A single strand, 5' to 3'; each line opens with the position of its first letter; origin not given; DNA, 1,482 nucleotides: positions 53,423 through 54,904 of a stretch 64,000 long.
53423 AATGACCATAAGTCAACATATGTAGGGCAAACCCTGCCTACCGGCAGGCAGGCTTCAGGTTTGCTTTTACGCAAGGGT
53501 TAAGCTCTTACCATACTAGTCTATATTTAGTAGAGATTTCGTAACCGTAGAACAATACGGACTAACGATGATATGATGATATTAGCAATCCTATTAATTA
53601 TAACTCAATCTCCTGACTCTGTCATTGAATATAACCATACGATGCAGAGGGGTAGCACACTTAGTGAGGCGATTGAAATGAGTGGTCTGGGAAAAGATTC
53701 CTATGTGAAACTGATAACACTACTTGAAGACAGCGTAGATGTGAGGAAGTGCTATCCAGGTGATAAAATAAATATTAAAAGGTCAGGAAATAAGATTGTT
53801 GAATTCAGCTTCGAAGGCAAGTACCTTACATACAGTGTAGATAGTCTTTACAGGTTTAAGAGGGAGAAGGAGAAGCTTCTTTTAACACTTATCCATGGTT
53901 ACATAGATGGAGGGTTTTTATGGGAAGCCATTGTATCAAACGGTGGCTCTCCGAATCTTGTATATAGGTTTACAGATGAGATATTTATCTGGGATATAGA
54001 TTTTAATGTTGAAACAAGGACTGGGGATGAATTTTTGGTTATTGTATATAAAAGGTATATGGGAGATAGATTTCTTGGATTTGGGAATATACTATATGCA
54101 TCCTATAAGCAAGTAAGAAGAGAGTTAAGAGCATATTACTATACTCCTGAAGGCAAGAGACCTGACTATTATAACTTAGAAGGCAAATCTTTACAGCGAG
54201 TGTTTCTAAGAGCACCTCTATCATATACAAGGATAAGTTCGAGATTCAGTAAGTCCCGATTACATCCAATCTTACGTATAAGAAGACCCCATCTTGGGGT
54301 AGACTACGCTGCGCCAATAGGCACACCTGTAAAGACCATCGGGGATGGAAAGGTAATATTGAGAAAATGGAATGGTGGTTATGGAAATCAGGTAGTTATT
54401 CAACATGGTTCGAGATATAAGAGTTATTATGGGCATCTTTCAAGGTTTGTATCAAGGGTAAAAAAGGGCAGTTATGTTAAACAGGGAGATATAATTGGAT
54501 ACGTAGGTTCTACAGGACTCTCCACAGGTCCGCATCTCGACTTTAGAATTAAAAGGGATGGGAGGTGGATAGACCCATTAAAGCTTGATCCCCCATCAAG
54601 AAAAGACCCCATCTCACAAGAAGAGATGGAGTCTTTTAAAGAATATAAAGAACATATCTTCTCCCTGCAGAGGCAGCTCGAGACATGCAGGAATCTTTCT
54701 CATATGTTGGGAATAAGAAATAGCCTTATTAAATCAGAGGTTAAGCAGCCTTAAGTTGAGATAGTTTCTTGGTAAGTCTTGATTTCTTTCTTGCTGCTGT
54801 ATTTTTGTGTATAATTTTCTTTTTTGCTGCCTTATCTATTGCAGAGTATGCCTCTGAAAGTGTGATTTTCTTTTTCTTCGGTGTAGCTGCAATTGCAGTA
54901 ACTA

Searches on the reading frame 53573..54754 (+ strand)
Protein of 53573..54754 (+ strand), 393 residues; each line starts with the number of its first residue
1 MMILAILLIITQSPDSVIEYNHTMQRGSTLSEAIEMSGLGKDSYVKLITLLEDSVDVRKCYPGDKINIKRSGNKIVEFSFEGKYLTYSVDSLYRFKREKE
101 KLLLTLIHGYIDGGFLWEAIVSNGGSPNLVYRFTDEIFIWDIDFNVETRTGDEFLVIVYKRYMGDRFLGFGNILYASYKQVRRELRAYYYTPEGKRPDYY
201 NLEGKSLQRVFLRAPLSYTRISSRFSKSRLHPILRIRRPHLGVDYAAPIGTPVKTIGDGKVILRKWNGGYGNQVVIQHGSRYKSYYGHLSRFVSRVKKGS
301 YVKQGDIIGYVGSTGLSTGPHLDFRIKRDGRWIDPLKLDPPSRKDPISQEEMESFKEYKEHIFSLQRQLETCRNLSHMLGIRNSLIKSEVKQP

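Call 50: search_protein_families(library=pfam, proteins=[window:53573-54754:+], max_evalue=0.0001)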
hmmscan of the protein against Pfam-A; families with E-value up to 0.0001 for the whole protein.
window:53573-54754:+ (393 aa): 2 families
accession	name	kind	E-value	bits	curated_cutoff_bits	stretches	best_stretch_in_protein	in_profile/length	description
PF01551.29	Peptidase_M23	-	6.9e-33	113.2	28.7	1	239-335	2-96/96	Peptidase family M23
PF19425.4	Csd3_N2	-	2e-06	28.2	27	1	107-226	9-121/122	Csd3 second domain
